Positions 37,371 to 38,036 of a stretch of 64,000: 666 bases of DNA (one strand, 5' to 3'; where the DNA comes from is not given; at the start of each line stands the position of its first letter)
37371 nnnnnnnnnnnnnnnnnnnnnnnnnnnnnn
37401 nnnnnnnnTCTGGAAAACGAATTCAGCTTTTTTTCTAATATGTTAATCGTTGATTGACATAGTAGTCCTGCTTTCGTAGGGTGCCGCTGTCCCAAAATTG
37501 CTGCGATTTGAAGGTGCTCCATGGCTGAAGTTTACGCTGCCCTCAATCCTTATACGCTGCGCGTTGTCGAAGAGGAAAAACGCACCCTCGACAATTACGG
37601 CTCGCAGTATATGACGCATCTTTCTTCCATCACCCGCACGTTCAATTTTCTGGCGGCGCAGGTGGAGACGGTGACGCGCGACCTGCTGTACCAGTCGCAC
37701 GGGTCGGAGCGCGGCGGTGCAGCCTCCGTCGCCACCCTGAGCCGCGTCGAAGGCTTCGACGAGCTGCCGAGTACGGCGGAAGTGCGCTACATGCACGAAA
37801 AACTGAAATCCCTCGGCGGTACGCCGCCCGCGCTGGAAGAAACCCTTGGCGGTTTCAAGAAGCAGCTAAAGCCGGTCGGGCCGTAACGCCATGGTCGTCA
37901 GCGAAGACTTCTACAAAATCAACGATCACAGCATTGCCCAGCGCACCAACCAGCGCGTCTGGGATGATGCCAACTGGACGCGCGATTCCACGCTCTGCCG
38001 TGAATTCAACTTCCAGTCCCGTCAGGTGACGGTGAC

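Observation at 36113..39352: An orphan J-domain protein heads the paralog array, suggesting a J-protein/client module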

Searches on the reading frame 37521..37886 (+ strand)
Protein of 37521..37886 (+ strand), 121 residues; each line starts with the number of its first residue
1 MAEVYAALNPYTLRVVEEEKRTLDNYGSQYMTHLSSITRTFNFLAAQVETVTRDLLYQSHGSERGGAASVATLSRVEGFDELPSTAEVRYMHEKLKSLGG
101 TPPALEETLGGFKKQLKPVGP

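Call 3: search_protein_families(library=pfam, proteins=[window:37521-37886:+], max_evalue=1)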
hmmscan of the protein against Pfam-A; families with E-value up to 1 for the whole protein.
window:37521-37886:+ (121 aa): 0 families

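Call 4: search_protein_families(library=ncbifam, proteins=[window:37521-37886:+], max_evalue=1)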
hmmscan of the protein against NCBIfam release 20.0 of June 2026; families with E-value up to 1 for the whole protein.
window:37521-37886:+ (121 aa): 0 families

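Call 17: find_homologous_proteins(query=A1)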
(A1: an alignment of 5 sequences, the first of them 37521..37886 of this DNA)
Query A1 (5 sequences) (121 aa, profile of the alignment): 173 proteins with E <= 0.001 among 1084 candidates; the best 120 are listed.
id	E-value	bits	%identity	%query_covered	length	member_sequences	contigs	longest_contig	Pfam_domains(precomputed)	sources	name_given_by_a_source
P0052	1.2e-46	175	44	90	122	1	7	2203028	-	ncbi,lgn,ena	-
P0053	1.5e-43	165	33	74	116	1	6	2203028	-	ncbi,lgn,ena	-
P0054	2.3e-41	158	100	100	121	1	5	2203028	-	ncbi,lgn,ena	-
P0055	6.0e-41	157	88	94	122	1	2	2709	-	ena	-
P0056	1.5e-39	153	42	98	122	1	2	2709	-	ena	-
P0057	2.6e-39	152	32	95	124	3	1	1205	-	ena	-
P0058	3.5e-39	151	80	94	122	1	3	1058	-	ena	-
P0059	1.2e-37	146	37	90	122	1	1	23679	-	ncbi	-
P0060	3.0e-37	145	75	94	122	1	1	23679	-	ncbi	-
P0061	7.2e-37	144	44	90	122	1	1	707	-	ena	-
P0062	1.9e-36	143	51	90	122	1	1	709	-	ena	-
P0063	5.8e-36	141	43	90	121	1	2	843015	-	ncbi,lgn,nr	ncbi:MAG: hypothetical protein PW788_10575 [Micavibrio sp.]|nr:hypothetical protein [Micavibrio sp.]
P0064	7.6e-36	141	45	98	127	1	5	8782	-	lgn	-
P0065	8.7e-36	140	43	90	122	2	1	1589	-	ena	-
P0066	1.5e-35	140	44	100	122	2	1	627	-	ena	-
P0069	5.0e-34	135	48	91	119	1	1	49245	-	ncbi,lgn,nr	ncbi:MAG: hypothetical protein GC185_01390 [Alphaproteobacteria bacterium]|nr:hypothetical protein [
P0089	8.6e-30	121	42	100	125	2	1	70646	-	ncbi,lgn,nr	ncbi:MAG: hypothetical protein Q8K65_10535 [Alphaproteobacteria bacterium]|nr:hypothetical protein [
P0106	3.0e-27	113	41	95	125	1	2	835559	-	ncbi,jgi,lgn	ncbi:MAG: hypothetical protein ACK4PK_05470 [Alphaproteobacteria bacterium]|jgi:hypothetical protein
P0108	1.1e-26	111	49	95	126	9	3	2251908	-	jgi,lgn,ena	-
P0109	1.4e-26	111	39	95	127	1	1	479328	-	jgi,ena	-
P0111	3.3e-26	109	40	95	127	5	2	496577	-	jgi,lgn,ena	-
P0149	5.2e-23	99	34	96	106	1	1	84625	-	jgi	jgi:hypothetical protein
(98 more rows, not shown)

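Call 22: find_encoding_contigs(protein=P0108, flank=8000, max_places=1)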
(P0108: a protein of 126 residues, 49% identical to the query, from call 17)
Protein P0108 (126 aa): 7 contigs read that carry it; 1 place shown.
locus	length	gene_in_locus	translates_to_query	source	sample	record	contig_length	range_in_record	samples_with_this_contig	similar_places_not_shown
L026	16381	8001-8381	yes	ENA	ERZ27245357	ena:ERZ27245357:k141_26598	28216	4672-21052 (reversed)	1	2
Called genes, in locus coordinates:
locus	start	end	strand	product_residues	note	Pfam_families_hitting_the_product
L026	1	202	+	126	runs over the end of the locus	PF01127:Sdh_cyt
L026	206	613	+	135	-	PF01127:Sdh_cyt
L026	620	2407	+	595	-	PF00890:FAD_binding_2, PF01266:DAO (faint), PF07992:Pyr_redox_2 (faint), PF02910:Succ_DH_flav_C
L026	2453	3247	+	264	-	PF13085:Fer2_3, PF13183:Fer4_8, PF13237:Fer4_10 (weak), PF13534:Fer4_17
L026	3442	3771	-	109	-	-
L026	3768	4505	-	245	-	-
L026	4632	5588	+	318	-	PF01048:PNP_UDP_1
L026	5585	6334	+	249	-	PF01510:Amidase_2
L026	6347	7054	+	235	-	PF01510:Amidase_2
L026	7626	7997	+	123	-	-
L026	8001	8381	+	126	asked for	-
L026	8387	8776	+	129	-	-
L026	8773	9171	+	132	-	-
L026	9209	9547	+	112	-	-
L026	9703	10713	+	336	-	PF01795:Methyltransf_5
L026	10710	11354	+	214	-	-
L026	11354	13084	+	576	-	PF03717:PBP_dimer, PF00905:Transpeptidase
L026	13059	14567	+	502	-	PF01225:Mur_ligase (weak), PF08245:Mur_ligase_M, PF02875:Mur_ligase_C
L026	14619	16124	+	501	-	PF01225:Mur_ligase, PF08245:Mur_ligase_M, PF02875:Mur_ligase_C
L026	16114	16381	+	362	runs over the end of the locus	PF00953:Glycos_transf_4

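Call 23: find_encoding_contigs(protein=P0106, flank=8000, max_places=1)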
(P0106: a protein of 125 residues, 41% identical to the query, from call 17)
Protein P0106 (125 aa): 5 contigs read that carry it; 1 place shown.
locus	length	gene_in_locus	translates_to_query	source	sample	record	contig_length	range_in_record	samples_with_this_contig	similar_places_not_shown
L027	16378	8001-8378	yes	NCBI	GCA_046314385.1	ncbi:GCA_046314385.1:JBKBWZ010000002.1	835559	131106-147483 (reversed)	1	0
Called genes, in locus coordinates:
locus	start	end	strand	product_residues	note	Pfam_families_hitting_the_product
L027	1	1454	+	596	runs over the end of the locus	PF00890:FAD_binding_2, PF01266:DAO (faint), PF07992:Pyr_redox_2 (faint), PF02910:Succ_DH_flav_C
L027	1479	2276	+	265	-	PF13085:Fer2_3, PF13183:Fer4_8, PF13237:Fer4_10 (weak), PF13534:Fer4_17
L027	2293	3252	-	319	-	PF12796:Ank_2, PF13637:Ank_4, PF13857:Ank_5, PF12796:Ank_2, PF12796:Ank_2, PF13637:Ank_4, PF13857:Ank_5, PF00023:Ank, +6 more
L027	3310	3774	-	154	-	-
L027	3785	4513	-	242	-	-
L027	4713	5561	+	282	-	PF01048:PNP_UDP_1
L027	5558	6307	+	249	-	PF01510:Amidase_2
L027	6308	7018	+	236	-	PF01510:Amidase_2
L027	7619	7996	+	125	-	-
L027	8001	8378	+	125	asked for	-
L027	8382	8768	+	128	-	-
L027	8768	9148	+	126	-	-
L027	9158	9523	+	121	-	-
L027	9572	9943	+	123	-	-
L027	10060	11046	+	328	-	PF01795:Methyltransf_5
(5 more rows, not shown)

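Call 24: find_encoding_contigs(protein=P0109, flank=8000, max_places=1)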
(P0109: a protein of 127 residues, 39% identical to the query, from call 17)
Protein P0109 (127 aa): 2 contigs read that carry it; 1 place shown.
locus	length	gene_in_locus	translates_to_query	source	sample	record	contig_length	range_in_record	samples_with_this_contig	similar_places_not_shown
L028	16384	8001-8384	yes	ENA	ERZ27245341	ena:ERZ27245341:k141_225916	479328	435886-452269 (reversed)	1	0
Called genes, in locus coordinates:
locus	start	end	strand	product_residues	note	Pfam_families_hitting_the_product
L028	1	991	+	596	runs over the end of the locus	PF00890:FAD_binding_2, PF07992:Pyr_redox_2 (faint), PF02910:Succ_DH_flav_C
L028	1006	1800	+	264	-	PF13085:Fer2_3, PF13183:Fer4_8, PF13237:Fer4_10 (weak), PF13534:Fer4_17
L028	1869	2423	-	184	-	-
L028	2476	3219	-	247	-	-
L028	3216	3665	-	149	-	-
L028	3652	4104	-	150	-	-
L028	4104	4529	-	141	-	-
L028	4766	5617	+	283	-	PF01048:PNP_UDP_1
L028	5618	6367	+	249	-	PF01510:Amidase_2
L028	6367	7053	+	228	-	PF01510:Amidase_2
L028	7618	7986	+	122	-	-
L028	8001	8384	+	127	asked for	-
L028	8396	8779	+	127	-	-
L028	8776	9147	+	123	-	-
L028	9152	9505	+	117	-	-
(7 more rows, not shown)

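Call 43: predict_structure(alignment_id=A3)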
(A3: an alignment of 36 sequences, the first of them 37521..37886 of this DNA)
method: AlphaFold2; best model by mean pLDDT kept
length: 121 residues; sequences in the alignment: 36
mean_pLDDT: 86.6   pTM: 0.76
mean pLDDT of the five models: 86.6, 85.6, 85.3, 84.4, 83.5
residues with pLDDT >= 90: 77; 70-90: 18; 50-70: 26; < 50: 0
segments of 3 or more residues with pLDDT < 50: none
pLDDT, mean of each block of 10 residues (from residue 1): 93 96 74 94 97 87 69 95 93 98 89 56 56
secondary structure, 60 per line:
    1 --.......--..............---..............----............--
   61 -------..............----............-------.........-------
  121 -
elements in order: E3-9 E12-25 E29-42 E47-58 E68-78 H86-97 H105-113

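Call 46: fold_search(model_id=the predicted structure, library=pdb)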
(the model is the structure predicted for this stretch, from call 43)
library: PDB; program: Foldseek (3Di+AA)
matches with E <= 10: 757; with E <= 0.001: 0
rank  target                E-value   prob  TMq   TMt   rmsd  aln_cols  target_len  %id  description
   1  3aaa_B                4.8e-03  0.77  0.29  0.18  16.4       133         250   12  Crystal Structure of Actin capping protein in complex with V-1 (released 2010-08-04)
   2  7ds6_A                5.8e-03  0.97  0.43  0.21  21.1       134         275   10  Crystal structure of actin capping protein in complex with twinflin-1/CD2AP CPI chimera peptide (TWN-CDC) (released 2021-03-03)
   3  9yim_Y                6.6e-03  1.00  0.45  0.23   8.5        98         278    9  Capping protein bound to the barbed end of F-actin (released 2026-03-04)
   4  3lk3_B                7.1e-03  0.75  0.31  0.18  15.7       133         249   12  Crystal structure of CapZ bound to the CPI and CSI uncapping motifs from CARMIL (released 2010-04-07)
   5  9b7j_N                8.5e-03  0.97  0.44  0.21  20.5       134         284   10  Cryo-EM structure of human dynactin complex bound to Chlamydia effector Dre1 (released 2025-04-16)
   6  2qux_D                8.5e-03  0.66  0.29  0.29  18.2       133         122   10  PP7 coat protein dimer in complex with RNA hairpin (released 2007-12-18)
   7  2qux_B                8.5e-03  0.63  0.29  0.29  18.4       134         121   10  PP7 coat protein dimer in complex with RNA hairpin (released 2007-12-18)
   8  9y9m_Y                9.1e-03  0.96  0.42  0.21  20.6       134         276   11  Capping protein bound to the barbed end of cofilactin (released 2026-03-04)
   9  7ds2_B                9.1e-03  0.69  0.32  0.20  15.3       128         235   14  Crystal structure of actin capping protein in complex with twinflin-1 C-terminus tail (released 2021-03-03)
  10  5afu_L                9.7e-03  0.89  0.37  0.20  15.6       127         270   16  Cryo-EM structure of dynein tail-dynactin-BICD2N complex (released 2015-03-11)
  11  8p94_U                1.0e-02  0.99  0.46  0.23   8.4        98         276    9  Cryo-EM structure of cortactin stabilized Arp2/3-complex nucleated actin branches (released 2024-01-03)
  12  7ccc_C                1.0e-02  0.96  0.43  0.22  19.8       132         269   12  The structure of the actin filament uncapping complex mediated by twinfilin (released 2021-02-03)
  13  6yft_AA               1.0e-02  0.51  0.26  0.27  15.9       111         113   14  Virus-like particle of Wenzhou levi-like virus 1 (released 2020-09-02)
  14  7ccc_D                1.2e-02  0.90  0.34  0.20   9.7       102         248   10  The structure of the actin filament uncapping complex mediated by twinfilin (released 2021-02-03)
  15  7t5q_I                1.2e-02  0.84  0.38  0.20  19.6       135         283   13  Cryo-EM Structure of a Transition State of Arp2/3 Complex Activation (released 2023-06-14)
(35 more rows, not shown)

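Call 53: search_protein_representatives(alignment_id=A3)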
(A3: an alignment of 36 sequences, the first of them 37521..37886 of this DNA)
Query: 36 sequences, 119 profile positions. Proteins with E-value up to 0.001 (for the whole library): 190; up to 1e-10: 121; up to 1e-30: 19. The best 150 are listed.
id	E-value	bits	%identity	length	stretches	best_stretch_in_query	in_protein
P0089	1.7e-41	157.0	-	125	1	1-118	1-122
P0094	4.1e-38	146.1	-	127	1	1-113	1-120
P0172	1.4e-37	144.3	-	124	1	1-116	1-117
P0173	8.2e-36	138.7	-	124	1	1-113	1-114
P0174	7.1e-35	135.6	-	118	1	1-111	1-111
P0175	1.5e-33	131.4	-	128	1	2-113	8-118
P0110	2.1e-33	130.9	-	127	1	2-116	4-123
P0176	4.6e-33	129.8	-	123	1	1-114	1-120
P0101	5.6e-33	129.5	-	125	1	1-111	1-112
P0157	1.2e-32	128.4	-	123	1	2-116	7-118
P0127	2.1e-32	127.7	-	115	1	1-112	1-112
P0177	2.3e-32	127.5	-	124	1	1-115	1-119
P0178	2.8e-32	127.3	-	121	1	2-113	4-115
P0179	3.8e-32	126.8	-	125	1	2-113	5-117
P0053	4.9e-32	126.5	-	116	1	2-117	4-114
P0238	1.8e-18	82.7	-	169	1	4-113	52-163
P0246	2.8e-17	78.9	-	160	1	4-93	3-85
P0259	4.6e-15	71.7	-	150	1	4-98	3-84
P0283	1.2e-10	57.5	-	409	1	6-107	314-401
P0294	4.6e-09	52.4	-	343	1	23-109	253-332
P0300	6.4e-08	48.7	-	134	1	5-114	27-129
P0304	6.1e-07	45.5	-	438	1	7-99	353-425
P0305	7.4e-07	45.2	-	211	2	63-111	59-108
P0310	3.4e-06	43.1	-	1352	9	21-61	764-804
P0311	5.5e-06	42.4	-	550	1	24-101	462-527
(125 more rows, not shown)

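Call 56: list_cluster_members(proteins=[P0283, P0294, P0304, P0311, P0310, P0305, P0238, P0246, P0259, P0300])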
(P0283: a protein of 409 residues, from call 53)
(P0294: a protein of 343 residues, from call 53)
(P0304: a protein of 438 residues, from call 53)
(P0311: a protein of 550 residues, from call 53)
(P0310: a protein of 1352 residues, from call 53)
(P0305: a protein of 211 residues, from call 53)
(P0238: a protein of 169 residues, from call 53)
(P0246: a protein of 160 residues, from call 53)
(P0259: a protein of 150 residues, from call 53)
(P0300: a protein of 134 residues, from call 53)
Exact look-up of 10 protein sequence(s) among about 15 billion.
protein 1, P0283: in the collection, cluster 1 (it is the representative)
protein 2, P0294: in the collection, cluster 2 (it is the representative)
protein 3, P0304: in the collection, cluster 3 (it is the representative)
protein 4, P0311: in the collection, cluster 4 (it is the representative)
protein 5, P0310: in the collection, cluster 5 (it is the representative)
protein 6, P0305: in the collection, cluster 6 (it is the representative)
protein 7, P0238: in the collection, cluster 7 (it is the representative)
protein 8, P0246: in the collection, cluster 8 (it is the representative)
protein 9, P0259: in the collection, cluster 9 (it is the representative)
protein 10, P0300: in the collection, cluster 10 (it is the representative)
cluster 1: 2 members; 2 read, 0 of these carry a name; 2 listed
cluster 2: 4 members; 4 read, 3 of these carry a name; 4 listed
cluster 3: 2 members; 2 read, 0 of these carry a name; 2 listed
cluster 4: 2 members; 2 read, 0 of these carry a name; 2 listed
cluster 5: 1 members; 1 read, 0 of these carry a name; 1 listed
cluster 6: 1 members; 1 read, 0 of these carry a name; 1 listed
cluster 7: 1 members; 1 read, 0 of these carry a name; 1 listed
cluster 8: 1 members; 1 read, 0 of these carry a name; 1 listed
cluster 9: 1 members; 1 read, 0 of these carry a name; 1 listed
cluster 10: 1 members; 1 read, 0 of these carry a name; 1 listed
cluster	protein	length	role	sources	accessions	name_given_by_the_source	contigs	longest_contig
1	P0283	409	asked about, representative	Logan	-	-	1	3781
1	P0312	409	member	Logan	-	-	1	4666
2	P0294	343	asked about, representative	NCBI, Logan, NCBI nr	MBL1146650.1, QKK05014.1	MAG: hypothetical protein HND56_04600 [Pseudomonadota bacterium] | hypothetical protein [Pseudomonadota bacterium]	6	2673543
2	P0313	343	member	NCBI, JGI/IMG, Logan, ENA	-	hypothetical protein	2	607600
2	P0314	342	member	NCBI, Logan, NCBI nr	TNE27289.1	MAG: ankyrin repeat domain-containing protein [Alphaproteobacteria bacterium]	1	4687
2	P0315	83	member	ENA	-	-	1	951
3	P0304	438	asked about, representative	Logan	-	-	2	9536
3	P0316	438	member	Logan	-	-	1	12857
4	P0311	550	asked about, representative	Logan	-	-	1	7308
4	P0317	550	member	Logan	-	-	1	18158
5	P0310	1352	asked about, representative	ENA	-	-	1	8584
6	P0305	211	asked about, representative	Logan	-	-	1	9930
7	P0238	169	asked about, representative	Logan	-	-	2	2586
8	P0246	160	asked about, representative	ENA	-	-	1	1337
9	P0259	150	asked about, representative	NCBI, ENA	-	-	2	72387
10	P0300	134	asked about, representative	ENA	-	-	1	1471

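Call 59: find_encoding_contigs(protein=P0111, flank=8000, max_places=1)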
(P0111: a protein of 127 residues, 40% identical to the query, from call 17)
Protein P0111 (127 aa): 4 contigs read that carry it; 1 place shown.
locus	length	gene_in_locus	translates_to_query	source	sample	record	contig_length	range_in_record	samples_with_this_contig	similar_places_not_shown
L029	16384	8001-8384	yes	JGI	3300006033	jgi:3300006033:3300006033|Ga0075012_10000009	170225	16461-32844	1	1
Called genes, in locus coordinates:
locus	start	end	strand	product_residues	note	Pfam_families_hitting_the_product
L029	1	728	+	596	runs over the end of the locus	PF00890:FAD_binding_2, PF01134:GIDA (faint), PF02910:Succ_DH_flav_C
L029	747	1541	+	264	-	PF13085:Fer2_3, PF13183:Fer4_8, PF13237:Fer4_10 (weak), PF13534:Fer4_17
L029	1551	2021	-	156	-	-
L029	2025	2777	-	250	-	-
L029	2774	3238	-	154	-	-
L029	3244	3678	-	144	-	-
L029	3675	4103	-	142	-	-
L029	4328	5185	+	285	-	PF01048:PNP_UDP_1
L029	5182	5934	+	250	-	PF01510:Amidase_2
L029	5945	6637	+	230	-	PF01510:Amidase_2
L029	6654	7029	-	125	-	-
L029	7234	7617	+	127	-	-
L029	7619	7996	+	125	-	-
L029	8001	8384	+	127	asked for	-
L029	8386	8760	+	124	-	-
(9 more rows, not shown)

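Call 60: find_encoding_contigs(protein=P0089, flank=8000, max_places=1)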
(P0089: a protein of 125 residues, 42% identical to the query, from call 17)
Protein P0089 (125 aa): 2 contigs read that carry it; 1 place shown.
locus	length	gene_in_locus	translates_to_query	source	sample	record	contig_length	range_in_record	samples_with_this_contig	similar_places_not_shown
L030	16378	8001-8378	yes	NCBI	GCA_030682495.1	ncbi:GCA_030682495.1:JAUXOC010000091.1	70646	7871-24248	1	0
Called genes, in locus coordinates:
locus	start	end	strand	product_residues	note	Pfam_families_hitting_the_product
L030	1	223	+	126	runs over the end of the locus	PF01127:Sdh_cyt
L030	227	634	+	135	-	PF01127:Sdh_cyt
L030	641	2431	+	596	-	PF00890:FAD_binding_2, PF01266:DAO (faint), PF02910:Succ_DH_flav_C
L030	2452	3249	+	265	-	PF13085:Fer2_3, PF13183:Fer4_8, PF13237:Fer4_10 (weak), PF13534:Fer4_17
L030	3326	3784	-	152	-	-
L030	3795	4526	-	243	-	-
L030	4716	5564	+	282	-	PF01048:PNP_UDP_1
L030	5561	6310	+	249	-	PF01510:Amidase_2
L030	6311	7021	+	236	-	PF01510:Amidase_2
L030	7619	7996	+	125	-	-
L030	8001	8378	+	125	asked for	-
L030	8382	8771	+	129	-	-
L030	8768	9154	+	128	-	-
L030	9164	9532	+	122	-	-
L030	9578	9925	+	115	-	-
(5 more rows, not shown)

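Call 61: find_encoding_contigs(protein=P0149, flank=8000, max_places=1)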
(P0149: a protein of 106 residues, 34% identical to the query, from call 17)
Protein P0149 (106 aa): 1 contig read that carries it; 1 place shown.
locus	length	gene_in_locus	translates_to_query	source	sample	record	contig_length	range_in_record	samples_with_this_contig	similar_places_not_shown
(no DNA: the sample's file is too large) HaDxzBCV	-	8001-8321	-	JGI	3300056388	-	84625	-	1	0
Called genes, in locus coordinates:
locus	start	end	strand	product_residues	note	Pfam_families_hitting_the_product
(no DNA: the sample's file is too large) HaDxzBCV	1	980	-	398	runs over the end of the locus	PF12796:Ank_2 (faint), PF13637:Ank_4 (faint), PF00023:Ank (faint)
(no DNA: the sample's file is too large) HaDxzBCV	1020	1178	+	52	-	-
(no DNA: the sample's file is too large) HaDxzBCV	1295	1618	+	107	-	PF10984:DUF2794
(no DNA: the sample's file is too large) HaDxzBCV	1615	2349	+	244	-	PF08238:Sel1 (weak)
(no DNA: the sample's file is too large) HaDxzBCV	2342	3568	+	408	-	PF00180:Iso_dh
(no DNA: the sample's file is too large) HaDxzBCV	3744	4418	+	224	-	-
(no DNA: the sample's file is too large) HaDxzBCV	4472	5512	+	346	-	PF03372:Exo_endo_phos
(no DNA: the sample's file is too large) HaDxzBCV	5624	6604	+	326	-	PF06035:Peptidase_C93, PF04473:DUF553 (weak), PF01841:Transglut_core (weak)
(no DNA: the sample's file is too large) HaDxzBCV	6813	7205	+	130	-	-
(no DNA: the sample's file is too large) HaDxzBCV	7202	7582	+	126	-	-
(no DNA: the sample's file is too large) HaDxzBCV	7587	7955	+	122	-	-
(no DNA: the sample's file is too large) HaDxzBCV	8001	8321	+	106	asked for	-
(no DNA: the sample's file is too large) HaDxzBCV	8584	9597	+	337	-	PF01795:Methyltransf_5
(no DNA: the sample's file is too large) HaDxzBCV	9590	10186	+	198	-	-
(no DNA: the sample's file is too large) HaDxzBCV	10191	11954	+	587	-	PF03717:PBP_dimer, PF00905:Transpeptidase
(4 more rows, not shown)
